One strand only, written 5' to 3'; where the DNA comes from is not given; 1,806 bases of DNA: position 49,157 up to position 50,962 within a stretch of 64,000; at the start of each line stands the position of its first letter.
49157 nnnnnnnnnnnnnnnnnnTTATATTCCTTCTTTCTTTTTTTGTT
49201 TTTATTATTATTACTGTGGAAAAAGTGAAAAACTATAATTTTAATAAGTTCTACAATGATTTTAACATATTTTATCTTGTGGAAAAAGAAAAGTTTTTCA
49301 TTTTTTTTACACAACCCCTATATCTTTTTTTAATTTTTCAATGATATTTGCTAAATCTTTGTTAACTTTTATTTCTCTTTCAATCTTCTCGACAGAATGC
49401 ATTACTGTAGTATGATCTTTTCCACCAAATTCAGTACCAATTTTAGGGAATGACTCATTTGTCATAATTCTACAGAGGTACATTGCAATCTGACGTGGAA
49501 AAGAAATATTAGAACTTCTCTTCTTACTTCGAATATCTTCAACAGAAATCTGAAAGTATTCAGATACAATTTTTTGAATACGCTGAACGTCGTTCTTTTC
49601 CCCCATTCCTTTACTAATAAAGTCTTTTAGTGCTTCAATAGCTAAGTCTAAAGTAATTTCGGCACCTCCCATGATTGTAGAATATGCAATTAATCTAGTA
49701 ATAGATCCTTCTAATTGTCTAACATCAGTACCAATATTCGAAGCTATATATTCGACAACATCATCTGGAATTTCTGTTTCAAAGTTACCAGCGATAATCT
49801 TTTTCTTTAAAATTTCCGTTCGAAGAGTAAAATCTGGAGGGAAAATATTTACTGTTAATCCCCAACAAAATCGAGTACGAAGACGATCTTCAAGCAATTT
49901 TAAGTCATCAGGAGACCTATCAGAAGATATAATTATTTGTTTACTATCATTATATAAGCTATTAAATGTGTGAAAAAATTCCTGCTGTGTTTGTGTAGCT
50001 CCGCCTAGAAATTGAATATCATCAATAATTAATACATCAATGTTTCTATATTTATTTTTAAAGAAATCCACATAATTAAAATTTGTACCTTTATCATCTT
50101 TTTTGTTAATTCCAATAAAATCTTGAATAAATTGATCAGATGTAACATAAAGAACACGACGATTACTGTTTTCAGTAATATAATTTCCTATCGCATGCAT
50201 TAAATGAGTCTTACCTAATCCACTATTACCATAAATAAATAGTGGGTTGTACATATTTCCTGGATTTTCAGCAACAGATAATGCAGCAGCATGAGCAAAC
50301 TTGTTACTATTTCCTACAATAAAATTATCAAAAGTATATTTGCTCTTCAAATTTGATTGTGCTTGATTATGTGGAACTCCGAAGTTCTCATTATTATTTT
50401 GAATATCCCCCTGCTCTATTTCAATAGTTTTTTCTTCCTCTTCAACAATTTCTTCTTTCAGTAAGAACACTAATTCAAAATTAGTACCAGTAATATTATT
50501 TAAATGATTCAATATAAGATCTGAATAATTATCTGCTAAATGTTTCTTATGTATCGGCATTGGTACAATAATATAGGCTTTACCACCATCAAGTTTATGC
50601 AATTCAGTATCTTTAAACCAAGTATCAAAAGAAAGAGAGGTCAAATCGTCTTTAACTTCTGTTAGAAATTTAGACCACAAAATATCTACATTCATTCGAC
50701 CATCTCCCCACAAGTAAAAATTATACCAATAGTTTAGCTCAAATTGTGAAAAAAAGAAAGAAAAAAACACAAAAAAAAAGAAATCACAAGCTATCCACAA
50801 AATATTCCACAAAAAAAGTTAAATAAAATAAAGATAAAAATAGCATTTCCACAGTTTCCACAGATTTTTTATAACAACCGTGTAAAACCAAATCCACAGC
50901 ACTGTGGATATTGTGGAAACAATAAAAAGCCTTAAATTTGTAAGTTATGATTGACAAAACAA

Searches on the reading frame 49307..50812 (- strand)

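Call 9: search_protein_families(library=pfam, proteins=[window:49307-50812:-])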
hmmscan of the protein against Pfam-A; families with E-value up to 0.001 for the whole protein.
window:49307-50812:- (501 aa): 8 families
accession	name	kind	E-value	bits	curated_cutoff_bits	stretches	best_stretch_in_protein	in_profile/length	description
PF00308.24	Bac_DnaA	-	3.2e-66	222.9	23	1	155-321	1-161/162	Bacterial DnaA ATPAse domain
PF08299.17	Bac_DnaA_C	-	1.3e-32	112.1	31.5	1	410-477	2-69/69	Bacterial dnaA protein helix-turn-helix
PF11638.13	DnaA_N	-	1.1e-09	38.2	24.6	1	45-105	3-64/65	DnaA N-terminal domain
PF01695.23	IstB_IS21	-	1.8e-07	31.3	24.1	1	191-299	95-194/238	IstB-like ATP binding protein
PF13401.12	AAA_22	-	1.9e-05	25.4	27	1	191-292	8-115/130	AAA domain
PF00004.35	AAA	-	3.5e-05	24.7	21.2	1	192-303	2-113/131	ATPase family associated with various cellular activities (AAA)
PF13173.12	AAA_14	-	5.5e-05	23.6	27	1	190-315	4-115/129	AAA domain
PF01637.24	ATPase_2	-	0.00011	22.5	33.2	0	186-227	18-58/225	ATPase domain predominantly from Archaea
